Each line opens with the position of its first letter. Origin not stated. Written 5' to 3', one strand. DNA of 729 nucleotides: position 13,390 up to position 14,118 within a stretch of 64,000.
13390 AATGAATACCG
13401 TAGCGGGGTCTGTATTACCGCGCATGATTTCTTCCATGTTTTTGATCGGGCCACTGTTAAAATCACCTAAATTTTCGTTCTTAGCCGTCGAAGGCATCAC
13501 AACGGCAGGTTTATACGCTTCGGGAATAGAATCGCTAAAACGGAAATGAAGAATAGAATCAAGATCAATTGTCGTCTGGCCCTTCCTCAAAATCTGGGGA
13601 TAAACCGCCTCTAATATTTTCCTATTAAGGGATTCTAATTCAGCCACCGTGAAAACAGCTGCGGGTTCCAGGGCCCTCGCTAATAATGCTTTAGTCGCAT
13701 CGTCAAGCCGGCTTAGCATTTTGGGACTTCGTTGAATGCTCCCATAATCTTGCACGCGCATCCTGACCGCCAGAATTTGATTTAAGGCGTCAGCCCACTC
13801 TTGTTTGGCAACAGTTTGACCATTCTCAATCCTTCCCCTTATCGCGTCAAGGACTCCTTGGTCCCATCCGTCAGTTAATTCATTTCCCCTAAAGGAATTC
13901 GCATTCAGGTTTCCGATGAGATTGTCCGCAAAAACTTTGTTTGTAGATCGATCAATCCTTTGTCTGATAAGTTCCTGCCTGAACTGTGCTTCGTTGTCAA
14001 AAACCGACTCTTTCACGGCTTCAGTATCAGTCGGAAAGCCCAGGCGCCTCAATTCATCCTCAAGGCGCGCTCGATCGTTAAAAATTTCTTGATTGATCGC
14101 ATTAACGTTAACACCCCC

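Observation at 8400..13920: Domain-scale internal duplication within the giant ORF, about 5.2 kb apart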

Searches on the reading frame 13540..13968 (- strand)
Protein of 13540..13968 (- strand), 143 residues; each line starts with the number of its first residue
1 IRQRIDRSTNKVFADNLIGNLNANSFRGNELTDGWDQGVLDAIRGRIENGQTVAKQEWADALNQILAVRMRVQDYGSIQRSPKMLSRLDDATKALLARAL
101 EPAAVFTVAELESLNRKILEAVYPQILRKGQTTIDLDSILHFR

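Call 13: find_homologous_proteins(query=window:13560-13935:-, max_evalue=0.001)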
Query window:13560-13935:-: 28 candidates shared short words with the query, none scored E <= 0.001.

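Call 18: find_related_loci(query=A2, collection=genome_contigs, flank=10000)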
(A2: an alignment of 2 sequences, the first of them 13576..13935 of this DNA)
Query A2 (120 aa) in genome_contigs; peptide patterns used: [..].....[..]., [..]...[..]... (x = any residue, [..] = any of these).
68 stretches matched a pattern; 5 encode a relative of the query (tblastn E <= 1e-3); 5 distinct loci.
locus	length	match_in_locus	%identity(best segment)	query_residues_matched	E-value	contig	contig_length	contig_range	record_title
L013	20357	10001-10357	56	2-120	6e-41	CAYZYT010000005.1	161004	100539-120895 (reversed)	MAG TPA_asm: uncultured bacterium isolate SRP272421_co2_334 genome assembly, contig: NODE_50_length_161004_cov_12.978894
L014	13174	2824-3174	48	1-117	2e-35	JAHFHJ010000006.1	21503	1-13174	MAG: Candidatus Omnitrophota bacterium isolate nzgw336 NODE_2216_length_21504_cov_4.181219, whole genome shotgun sequenc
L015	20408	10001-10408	46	2-118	7e-34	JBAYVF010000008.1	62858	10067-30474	MAG: Candidatus Omnitrophota bacterium isolate SO_2016_LW3_53 scaffold00675_LW162_2016, whole genome shotgun sequence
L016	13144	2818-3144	51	5-120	4e-33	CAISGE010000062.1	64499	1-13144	MAG: Candidatus Omnitrophica bacterium isolate AM-lipid-02-D9_bin-1187 genome assembly, contig: bin-1187:62/80, whole ge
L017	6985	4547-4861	47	9-114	6e-29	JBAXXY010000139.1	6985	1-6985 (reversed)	MAG: Lentisphaerota bacterium isolate ELA751 MAG751_139, whole genome shotgun sequence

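Call 23: search_protein_families(library=pfam, proteins=[L017:3152-5368:+, L016:1-4314:+, L017:1852-3156:+, L017:5365-6306:+, L017:1-1848:+, L016:4318-5469:+], max_evalue=0.01)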
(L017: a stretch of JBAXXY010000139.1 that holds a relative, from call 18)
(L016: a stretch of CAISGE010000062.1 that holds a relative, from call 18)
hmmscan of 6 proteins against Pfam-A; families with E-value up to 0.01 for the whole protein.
L017:3152-5368:+ (739 aa): 3 families
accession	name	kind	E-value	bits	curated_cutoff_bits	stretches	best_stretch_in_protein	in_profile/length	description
PF04055.27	Radical_SAM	-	4.8e-18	66.3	29.5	1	202-363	3-164/166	Radical SAM superfamily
PF02310.24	B12-binding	-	1.6e-14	54.2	32.1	1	37-137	10-120/121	B12 binding domain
PF19864.5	Radical_SAM_N2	-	3.1e-05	23.9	29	1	101-147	85-131/151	Radical SAM proteins, N-terminal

L016:1-4314:+ (1438 aa): 0 families

L017:1852-3156:+ (435 aa): 2 families
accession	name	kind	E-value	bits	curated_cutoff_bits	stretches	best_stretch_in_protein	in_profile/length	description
PF04055.27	Radical_SAM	-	4.2e-22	79.5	29.5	1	196-358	2-166/166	Radical SAM superfamily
PF02310.24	B12-binding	-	3.5e-14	53.1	32.1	1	33-143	12-120/121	B12 binding domain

L017:5365-6306:+ (314 aa): 3 families
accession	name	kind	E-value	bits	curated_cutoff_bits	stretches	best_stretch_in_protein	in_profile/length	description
PF00535.33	Glycos_transf_2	-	1.9e-25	90.2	23.3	1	7-174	1-167/168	Glycosyl transferase family 2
PF13641.12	Glyco_tranf_2_3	-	8.2e-12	46.1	27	1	6-216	3-217/230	Glycosyltransferase like family 2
PF13632.12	Glyco_trans_2_3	-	0.00025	21.3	27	1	156-238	69-142/198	Glycosyl transferase family group 2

L017:1-1848:+ (616 aa): 2 families
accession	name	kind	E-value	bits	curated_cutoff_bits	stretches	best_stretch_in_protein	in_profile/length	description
PF13186.11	SPASM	-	4.5e-07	30.5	21.5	1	524-593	1-66/67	Iron-sulfur cluster-binding domain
PF04055.27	Radical_SAM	-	7.4e-07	29.9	29.5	1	302-386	5-95/166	Radical SAM superfamily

L016:4318-5469:+ (384 aa): 2 families
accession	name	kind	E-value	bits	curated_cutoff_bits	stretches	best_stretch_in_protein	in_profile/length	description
PF01145.31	Band_7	-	2e-44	152.2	23.6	1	151-317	5-175/176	SPFH domain / Band 7 family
PF13421.11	Band_7_1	-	4.2e-07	30.2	24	1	227-303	131-209/211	SPFH domain-Band 7 family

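Call 27: search_protein_representatives(alignment_id=A2)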
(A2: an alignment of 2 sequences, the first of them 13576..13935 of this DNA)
Query: 2 sequences, 120 profile positions. Proteins with E-value up to 0.001 (for the whole library): 20; up to 1e-10: 16; up to 1e-30: 5. The best 20 are listed.
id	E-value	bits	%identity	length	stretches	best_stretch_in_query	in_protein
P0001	6.0e-51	187.8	-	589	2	5-119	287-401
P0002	1.9e-38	147.5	-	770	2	4-120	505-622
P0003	7.2e-36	139.2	-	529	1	4-119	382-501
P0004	8.9e-34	132.4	-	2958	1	4-116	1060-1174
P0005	9.3e-34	132.3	-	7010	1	3-118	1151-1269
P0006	2.1e-30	121.5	-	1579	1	4-119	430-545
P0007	1.1e-29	119.2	-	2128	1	3-119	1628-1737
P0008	1.1e-27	112.7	-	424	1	4-119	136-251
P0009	1.1e-21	93.4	-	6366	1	3-120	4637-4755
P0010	7.6e-21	90.6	-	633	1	13-110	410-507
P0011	4.1e-19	85.1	-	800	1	4-117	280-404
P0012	8.8e-19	84.0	-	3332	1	3-119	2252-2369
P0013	1.2e-18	83.6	-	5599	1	3-118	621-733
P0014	6.0e-18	81.3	-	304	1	3-115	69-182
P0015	4.5e-15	72.0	-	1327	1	14-118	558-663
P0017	3.2e-09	53.1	-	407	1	17-119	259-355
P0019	6.2e-07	45.7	-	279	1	3-120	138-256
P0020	3.1e-05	40.3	-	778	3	25-119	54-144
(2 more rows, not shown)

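Call 35: search_solved_structures(query=A3, max_evalue=10)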
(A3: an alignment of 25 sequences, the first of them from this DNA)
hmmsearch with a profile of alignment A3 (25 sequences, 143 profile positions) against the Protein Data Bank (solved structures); distinct sequences matched with E-value up to 10: 5.
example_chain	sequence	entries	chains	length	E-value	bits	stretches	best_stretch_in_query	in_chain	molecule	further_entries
2i59_A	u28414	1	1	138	0.14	15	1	71-137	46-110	Regulator of G-protein signaling 10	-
2ihb_B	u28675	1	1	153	0.18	14.6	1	71-137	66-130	Regulator of G-protein signalling 10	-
2dlr_A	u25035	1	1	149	0.21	14.5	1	71-137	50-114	Regulator of G-protein signaling 10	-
8c7g_C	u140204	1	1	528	0.25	14.2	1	45-134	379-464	Vacuolar fusion protein MON1 homolog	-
8jbe_C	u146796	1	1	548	0.27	14.1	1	45-134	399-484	Vacuolar fusion protein MON1 homolog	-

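Call 36: search_protein_families(library=pfam, proteins=[P0001, P0002, P0003, P0008, P0010, P0011, P0014, P0017, P0019, P0020], max_evalue=0.01)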
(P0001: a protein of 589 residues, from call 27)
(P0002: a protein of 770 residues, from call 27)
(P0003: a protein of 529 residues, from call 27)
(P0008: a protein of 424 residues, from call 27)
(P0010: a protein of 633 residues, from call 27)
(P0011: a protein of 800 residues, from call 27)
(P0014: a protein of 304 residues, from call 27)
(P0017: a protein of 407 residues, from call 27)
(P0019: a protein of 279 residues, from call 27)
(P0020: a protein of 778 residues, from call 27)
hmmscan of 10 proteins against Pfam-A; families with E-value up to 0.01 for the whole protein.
P0001 (589 aa): 1 family
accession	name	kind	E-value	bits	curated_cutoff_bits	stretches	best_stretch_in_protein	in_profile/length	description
PF08718.16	GLTP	-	0.0081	16.8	25.6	0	438-505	17-79/147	Glycolipid transfer protein (GLTP)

P0002 (770 aa): 0 families

P0003 (529 aa): 2 families
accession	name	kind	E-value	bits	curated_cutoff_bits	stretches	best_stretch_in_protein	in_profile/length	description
PF07661.19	MORN_2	-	1e-28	96.4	29.6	4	81-101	2-22/22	MORN repeat variant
PF02493.26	MORN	-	0.0084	16.4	22.5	0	171-187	5-21/23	MORN repeat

P0008 (424 aa): 0 families

P0010 (633 aa): 2 families
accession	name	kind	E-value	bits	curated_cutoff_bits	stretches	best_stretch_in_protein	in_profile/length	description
PF13469.12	Sulfotransfer_3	-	1.1e-21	78.6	27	1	269-408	1-162/216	Sulfotransferase family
PF00685.33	Sulfotransfer_1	-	1.3e-13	51.4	22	1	270-410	4-130/255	Sulfotransferase domain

P0011 (800 aa): 6 families
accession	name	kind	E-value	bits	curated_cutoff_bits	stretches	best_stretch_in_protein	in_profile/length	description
PF00754.31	F5_F8_type_C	-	1.9e-09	38.1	28.2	1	672-750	2-82/127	F5/8 type C domain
PF04055.27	Radical_SAM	-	4.1e-07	30.7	29.5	1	427-561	6-139/166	Radical SAM superfamily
PF13186.11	SPASM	-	6.1e-07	30.1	21.5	1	190-251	1-64/67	Iron-sulfur cluster-binding domain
PF22633.2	F5_F8_type_C_2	-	1.1e-05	26.4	27.8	1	694-752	10-69/91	NedA-like, galactose-binding domain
PF07719.23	TPR_2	-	0.0039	17.7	27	0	116-145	4-33/34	Tetratricopeptide repeat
PF00305.24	Lipoxygenase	-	0.0097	14.9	23.6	0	26-60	235-269/673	Lipoxygenase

P0014 (304 aa): 0 families

P0017 (407 aa): 0 families

P0019 (279 aa): 0 families

P0020 (778 aa): 0 families

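Call 40: predict_structure(alignment_id=A4)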
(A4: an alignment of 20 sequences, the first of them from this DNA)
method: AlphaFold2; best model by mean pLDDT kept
length: 143 residues; sequences in the alignment: 20
mean_pLDDT: 86.7   pTM: 0.80
mean pLDDT of the five models: 86.7, 86.5, 85.8, 85.5, 85.4
residues with pLDDT >= 90: 113; 70-90: 9; 50-70: 3; < 50: 18
segments of 3 or more residues with pLDDT < 50: 1-7, 133-143
pLDDT, mean of each block of 10 residues (from residue 1): 48 93 92 94 96 97 96 95 95 96 92 96 92 46 42
secondary structure, 60 per line:
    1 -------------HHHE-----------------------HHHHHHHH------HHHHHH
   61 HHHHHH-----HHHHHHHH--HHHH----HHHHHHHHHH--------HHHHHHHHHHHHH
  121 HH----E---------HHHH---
elements in order: H41-48 H55-66 H72-79 H82-85 H90-99 H108-122 H137-140

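Call 43: fold_search(model_id=the predicted structure, library=pdb)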
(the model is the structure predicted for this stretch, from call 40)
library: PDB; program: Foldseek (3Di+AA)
matches with E <= 10: 35; with E <= 0.001: 0
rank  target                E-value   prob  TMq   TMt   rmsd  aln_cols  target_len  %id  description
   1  4o5m_A                4.3e+00  0.07  0.19  0.09  12.4        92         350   13  X-ray Crystal Structure of Isovaleryl-CoA Dehydrogenase from Brucella suis (released 2014-01-01)
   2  9lq6_B                4.3e+00  0.06  0.22  0.07  12.0       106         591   10  Cryo-EM structure of adTR-bound type III-B CRISPR-Cas effector complex (released 2025-11-26)
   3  4q24                  4.6e+00  0.03  0.16  0.12  14.1       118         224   14  Crystal structure of Cyclo(L-leucyl-L-phenylalanyl) synthase (released 2014-10-08)
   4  7rgt_B                5.4e+00  0.03  0.17  0.20  12.3        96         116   20  The crystal structure of RocC, containing FinO domain, 1-126 (released 2022-11-09)
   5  8aj8_B                5.4e+00  0.01  0.14  0.06  16.1       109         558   12  Structure of p110 gamma bound to the p84 regulatory subunit (released 2023-03-22)
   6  6u63_B                5.7e+00  0.03  0.17  0.17  12.1        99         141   11  Mcl-1 bound to compound 17 (released 2020-03-04)
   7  6u65_C                5.7e+00  0.03  0.17  0.16  11.9        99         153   11  Mcl-1 bound to compound 19 (released 2020-03-04)
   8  4hw2_A                5.7e+00  0.02  0.19  0.18  15.4       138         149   10  Discovery of potent Mcl-1 inhibitors using fragment-based methods and structure-based design (released 2013-01-09)
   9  9lq7_B                6.0e+00  0.05  0.23  0.07  11.4       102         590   12  Cryo-EM structure of NTR-bound type III-B CRISPR-Cas effector complex (released 2025-11-26)
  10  1ew6_A                6.3e+00  0.03  0.17  0.18  12.2       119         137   14  THE CRYSTAL STRUCTURE AND AMINO ACID SEQUENCE OF DEHALOPEROXIDASE FROM AMPHITRITE ORNATA INDICATE COMMON ANCESTRY WITH (released 2000-05-10)
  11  3cyz_B                6.3e+00  0.02  0.17  0.20  11.6       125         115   12  Dimeric crystal structure of a pheromone binding protein from Apis mellifera in complex with 9-keto-2(E)-decenoic acid (released 2009-04-28)
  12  8h7b_A                6.3e+00  0.02  0.17  0.16  12.1        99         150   10  The crystal structure of human mcl1 kinase domain in complex with MCL1-M-EBA (released 2023-02-22)
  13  7rgu_M                6.3e+00  0.02  0.17  0.18  12.2        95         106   20  The crystal structure of RocC bound to a transcriptional terminator (released 2022-11-09)
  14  3iis                  7.0e+00  0.06  0.20  0.19   6.9        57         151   19  Structure of the reconstituted Peridinin-Chlorophyll a-Protein (RFPCP) (released 2009-11-24)
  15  7rgu_I                7.0e+00  0.02  0.17  0.21  12.2        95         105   20  The crystal structure of RocC bound to a transcriptional terminator (released 2022-11-09)
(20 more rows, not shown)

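Call 48: fold_search(model_id=the predicted structure, library=viral)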
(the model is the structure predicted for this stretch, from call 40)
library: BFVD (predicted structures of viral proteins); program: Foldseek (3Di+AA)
matches with E <= 10: 55; with E <= 0.001: 0
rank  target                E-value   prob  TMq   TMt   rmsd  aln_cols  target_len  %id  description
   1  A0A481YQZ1            2.3e+00  0.04  0.20  0.12  13.3       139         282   11  Putative serine/threonine protein kinase [Marseillevirus LCMAC101]
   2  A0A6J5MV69            2.8e+00  0.04  0.14  0.10  11.6        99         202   15  Uncharacterized protein [uncultured Caudovirales phage]
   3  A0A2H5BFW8            2.9e+00  0.02  0.14  0.09  20.7       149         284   11  (no name in the UniProt tables at hand)
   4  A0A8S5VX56            3.2e+00  0.07  0.25  0.23  11.2       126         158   15  (no name in the UniProt tables at hand)
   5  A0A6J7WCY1            3.4e+00  0.10  0.31  0.31   8.9       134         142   10  Uncharacterized protein [uncultured Caudovirales phage]
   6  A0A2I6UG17            3.4e+00  0.08  0.28  0.18  12.5       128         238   19  Uncharacterized protein [Salinibacter phage M1EM-1]
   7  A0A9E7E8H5            3.6e+00  0.06  0.21  0.24  13.5       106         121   13  (no name in the UniProt tables at hand)
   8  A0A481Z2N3            4.0e+00  0.06  0.24  0.09  14.2       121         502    7  Protein kinase [Pithovirus LCPAC101]
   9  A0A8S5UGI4            4.0e+00  0.05  0.24  0.22  11.3       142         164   12  Uncharacterized protein [Myoviridae sp. ctshb19]
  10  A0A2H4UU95            4.0e+00  0.04  0.16  0.17  10.4        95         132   13  Uncharacterized protein [Bodo saltans virus]
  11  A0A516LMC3            4.2e+00  0.04  0.17  0.19   7.8        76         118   17  (no name in the UniProt tables at hand)
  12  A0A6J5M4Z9            4.2e+00  0.02  0.19  0.13  18.6       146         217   11  Uncharacterized protein [uncultured Caudovirales phage]
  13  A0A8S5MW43            4.5e+00  0.04  0.23  0.26   9.4       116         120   10  DUF7222 domain-containing protein [Siphoviridae sp. ctsBB38]
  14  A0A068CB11            4.5e+00  0.02  0.17  0.10  20.8       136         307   15  Transposase domain containing protein [Listeria phage LMTA-57]
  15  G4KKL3                4.7e+00  0.01  0.15  0.10  14.4       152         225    8  (no name in the UniProt tables at hand)
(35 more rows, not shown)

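Call 51: search_protein_families(library=pfam, alignment_id=A4, max_evalue=1)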
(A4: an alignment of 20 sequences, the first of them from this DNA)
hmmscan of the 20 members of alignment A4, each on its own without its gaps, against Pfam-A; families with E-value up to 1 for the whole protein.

A. member 1, seq(143 aa): 0 families

B. families by the number of members that match (of 20 scanned): 20 families
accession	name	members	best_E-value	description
PF05205.17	COMPASS-Shg1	1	0.001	COMPASS (Complex proteins associated with Set1p) component shg1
PF08718.16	GLTP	1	0.0015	Glycolipid transfer protein (GLTP)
PF21640.2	LytM_N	1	0.0023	LytM, N-terminal domain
PF22872.1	DUF7018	1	0.0092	Domain of unknown function (DUF7018)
PF10272.14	Tmpp129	1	0.027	Putative transmembrane protein precursor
PF11711.13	Tim54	1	0.028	Inner membrane protein import complex subunit Tim54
PF12726.12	SEN1_N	1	0.03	SEN1 N terminal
PF04925.20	SHQ1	1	0.04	SHQ1 protein, Shq1 domain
PF14639.11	YqgF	1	0.048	Holliday-junction resolvase-like of SPT6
PF17254.7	DUF5321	1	0.048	Family of unknown function (DUF5321)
PF06320.18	GCN5L1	1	0.048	GCN5-like protein 1 (GCN5L1)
PF08839.17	CDT1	1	0.064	DNA replication factor CDT1 like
PF11918.13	Peptidase_S41_N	1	0.068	N-terminal domain of Peptidase_S41 in eukaryotic IRBP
PF17918.6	TetR_C_15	1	0.071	Tetracyclin repressor-like, C-terminal domain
PF19362.4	DUF5938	1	0.078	Family of unknown function (DUF5938)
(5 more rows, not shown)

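Call 52: search_protein_families(library=ncbifam, alignment_id=A4, max_evalue=1)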
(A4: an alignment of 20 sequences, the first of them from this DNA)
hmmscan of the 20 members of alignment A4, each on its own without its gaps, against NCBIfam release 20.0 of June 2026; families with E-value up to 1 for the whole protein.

A. member 1, seq(143 aa): 0 families

B. families by the number of members that match (of 20 scanned): 11 families
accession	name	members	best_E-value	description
TIGR02366.1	DHAK_reg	2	0.038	dihydroxyacetone kinase transcriptional activator DhaS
NF041347.1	XopG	1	0.044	XopG/HopH/AvrPtoH family type III secretion system effector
NF045535.1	Sel_Asgard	1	0.048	putative selenocysteine system protein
TIGR03583.1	EF_0837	1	0.06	amidohydrolase/deacetylase family metallohydrolase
NF005644.0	PRK07408.1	1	0.086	RNA polymerase sigma factor SigF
NF049988.1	MGlcDAGSynMgs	1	0.089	alpha-monoglucosyldiacylglycerol synthase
NF005150.0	PRK06628.1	1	0.092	lipid A biosynthesis lauroyl acyltransferase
TIGR03771.1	anch_rpt_ABC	1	0.093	anchored repeat-type ABC transporter ATP-binding subunit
TIGR01389.1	recQ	1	0.11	DNA helicase RecQ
NF005572.0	PRK07251.1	1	0.12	FAD-containing oxidoreductase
NF042974.2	AcphenoCarb_ApcB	1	0.16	acetophenone carboxylase subunit beta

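Call 58: find_homologous_proteins(query=A3, max_evalue=0.001)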
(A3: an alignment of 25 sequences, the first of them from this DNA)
Query A3 (25 sequences) (143 aa, profile of the alignment): 1 proteins with E <= 0.001 among 3219 candidates.
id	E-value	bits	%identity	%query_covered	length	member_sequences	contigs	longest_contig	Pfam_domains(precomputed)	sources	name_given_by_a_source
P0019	6.4e-32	128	25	84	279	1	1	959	-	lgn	-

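Call 59: find_encoding_contigs(protein=P0010, flank=8000, max_places=3)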
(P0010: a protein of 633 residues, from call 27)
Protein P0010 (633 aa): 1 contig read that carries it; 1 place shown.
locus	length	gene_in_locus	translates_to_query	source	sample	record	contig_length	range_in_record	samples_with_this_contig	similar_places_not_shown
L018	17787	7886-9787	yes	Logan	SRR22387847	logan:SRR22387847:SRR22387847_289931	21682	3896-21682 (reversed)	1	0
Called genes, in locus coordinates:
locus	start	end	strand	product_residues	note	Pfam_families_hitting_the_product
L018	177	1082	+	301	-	PF01507:PAPS_reduct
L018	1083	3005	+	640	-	PF00009:GTP_EFTU, PF01926:MMR_HSR1 (faint), PF22594:GTP-eEF1A_C, PF01583:APS_kinase, PF13671:AAA_33 (weak)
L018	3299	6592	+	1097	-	PF01697:Glyco_transf_92 (weak), PF10111:Glyco_tranf_2_2 (faint), PF00535:Glycos_transf_2, PF13641:Glyco_tranf_2_3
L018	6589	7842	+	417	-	PF13439:Glyco_transf_4, PF20706:GT4-conflict (weak), PF00534:Glycos_transf_1, PF13692:Glyco_trans_1_4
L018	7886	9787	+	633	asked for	PF00685:Sulfotransfer_1 (faint), PF13469:Sulfotransfer_3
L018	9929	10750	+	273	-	PF01697:Glyco_transf_92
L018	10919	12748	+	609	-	PF00664:ABC_membrane, PF00005:ABC_tran, PF02463:SMC_N (faint)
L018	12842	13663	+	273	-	PF05045:RgpF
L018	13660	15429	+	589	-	PF00515:TPR_1, PF07719:TPR_2, PF13414:TPR_11 (weak), PF13424:TPR_12, PF23914:TPR_CcmH_CycH (weak), PF13431:TPR_17 (weak), PF00515:TPR_1 (weak), PF13424:TPR_12, +13 more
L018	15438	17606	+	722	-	PF13439:Glyco_transf_4 (weak), PF00534:Glycos_transf_1, PF13692:Glyco_trans_1_4, PF13524:Glyco_trans_1_2 (faint), PF20706:GT4-conflict (weak), PF00535:Glycos_transf_2, PF13641:Glyco_tranf_2_3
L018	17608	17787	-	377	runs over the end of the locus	PF00535:Glycos_transf_2, PF26629:GT2_TM_C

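Call 60: find_encoding_contigs(protein=P0011, flank=8000, max_places=3)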
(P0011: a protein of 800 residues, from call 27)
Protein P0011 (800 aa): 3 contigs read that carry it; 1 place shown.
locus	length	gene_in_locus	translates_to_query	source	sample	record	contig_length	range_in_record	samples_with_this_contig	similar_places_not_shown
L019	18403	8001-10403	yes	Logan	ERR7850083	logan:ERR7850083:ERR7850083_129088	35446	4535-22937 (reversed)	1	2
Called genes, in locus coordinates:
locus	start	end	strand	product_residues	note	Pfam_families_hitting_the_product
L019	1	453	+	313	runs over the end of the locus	PF02779:Transket_pyr, PF02780:Transketolase_C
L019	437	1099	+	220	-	PF13489:Methyltransf_23, PF05175:MTS (weak), PF07021:MetW (weak), PF13847:Methyltransf_31, PF08241:Methyltransf_11, PF08242:Methyltransf_12, PF13649:Methyltransf_25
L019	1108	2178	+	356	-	PF04055:Radical_SAM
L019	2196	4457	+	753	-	PF00685:Sulfotransfer_1 (weak)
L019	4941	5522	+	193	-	PF10364:NKWYS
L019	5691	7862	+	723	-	PF10364:NKWYS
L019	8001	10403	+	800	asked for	PF13186:SPASM (weak), PF04055:Radical_SAM (weak), PF00754:F5_F8_type_C, PF22633:F5_F8_type_C_2 (faint)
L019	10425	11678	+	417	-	-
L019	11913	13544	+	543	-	PF13472:Lipase_GDSL_2 (faint)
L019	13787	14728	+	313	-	PF13578:Methyltransf_24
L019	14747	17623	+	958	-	PF01370:Epimerase, PF04321:RmlD_sub_bind, PF16363:GDP_Man_Dehyd (faint)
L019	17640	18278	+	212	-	PF13489:Methyltransf_23, PF08241:Methyltransf_11, PF08242:Methyltransf_12, PF13649:Methyltransf_25, PF13847:Methyltransf_31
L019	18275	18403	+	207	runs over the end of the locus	PF13489:Methyltransf_23 (weak), PF13847:Methyltransf_31, PF08241:Methyltransf_11, PF13649:Methyltransf_25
